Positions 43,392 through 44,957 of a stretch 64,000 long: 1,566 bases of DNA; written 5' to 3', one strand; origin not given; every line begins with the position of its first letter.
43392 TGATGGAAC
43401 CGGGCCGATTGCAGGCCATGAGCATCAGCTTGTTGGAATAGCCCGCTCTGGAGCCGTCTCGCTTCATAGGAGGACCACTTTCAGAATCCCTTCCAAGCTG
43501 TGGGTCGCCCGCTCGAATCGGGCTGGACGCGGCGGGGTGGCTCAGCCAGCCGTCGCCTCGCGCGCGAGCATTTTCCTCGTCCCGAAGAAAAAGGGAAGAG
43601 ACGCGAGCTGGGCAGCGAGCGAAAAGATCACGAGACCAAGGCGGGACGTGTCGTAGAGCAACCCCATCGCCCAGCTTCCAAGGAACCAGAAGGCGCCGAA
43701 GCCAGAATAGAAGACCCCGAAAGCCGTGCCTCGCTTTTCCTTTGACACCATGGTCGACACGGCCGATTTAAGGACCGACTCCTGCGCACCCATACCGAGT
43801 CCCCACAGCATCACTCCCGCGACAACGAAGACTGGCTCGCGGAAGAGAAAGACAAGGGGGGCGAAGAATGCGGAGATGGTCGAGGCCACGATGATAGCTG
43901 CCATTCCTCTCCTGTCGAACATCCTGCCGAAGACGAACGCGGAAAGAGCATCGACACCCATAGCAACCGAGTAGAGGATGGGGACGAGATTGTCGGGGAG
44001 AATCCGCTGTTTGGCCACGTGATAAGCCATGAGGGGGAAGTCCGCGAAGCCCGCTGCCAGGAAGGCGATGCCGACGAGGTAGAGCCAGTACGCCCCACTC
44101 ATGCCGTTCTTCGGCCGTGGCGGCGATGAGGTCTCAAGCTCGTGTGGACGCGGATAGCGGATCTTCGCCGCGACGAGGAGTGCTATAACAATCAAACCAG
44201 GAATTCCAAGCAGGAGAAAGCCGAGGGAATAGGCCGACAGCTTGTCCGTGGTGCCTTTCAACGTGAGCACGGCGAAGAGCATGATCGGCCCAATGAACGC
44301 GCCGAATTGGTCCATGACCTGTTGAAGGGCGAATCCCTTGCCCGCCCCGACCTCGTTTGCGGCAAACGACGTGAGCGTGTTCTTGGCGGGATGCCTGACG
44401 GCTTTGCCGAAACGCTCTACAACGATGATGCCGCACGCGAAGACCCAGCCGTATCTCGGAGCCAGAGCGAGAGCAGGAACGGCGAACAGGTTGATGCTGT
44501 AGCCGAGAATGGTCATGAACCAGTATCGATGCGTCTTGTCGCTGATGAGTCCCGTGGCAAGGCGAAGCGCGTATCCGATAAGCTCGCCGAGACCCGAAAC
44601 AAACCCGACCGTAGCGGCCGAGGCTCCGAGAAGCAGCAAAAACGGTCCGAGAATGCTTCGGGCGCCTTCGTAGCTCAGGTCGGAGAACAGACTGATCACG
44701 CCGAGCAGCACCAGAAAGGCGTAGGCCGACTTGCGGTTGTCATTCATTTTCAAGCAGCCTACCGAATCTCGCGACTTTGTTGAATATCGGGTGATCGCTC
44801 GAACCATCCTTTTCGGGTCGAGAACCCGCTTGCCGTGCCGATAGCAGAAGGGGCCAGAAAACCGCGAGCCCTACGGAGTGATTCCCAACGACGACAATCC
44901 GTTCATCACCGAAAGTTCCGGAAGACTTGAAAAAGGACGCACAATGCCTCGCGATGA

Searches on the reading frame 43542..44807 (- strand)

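Call 76: search_protein_families(library=pfam, proteins=[window:43542-44807:-], max_evalue=0.00001)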
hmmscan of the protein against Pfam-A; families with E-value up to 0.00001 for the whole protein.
window:43542-44807:- (421 aa): 1 family
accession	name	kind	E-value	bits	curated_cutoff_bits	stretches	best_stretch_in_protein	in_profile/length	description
PF07690.21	MFS_1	-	1.9e-24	86.7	33.4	2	49-377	11-346/347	Major Facilitator Superfamily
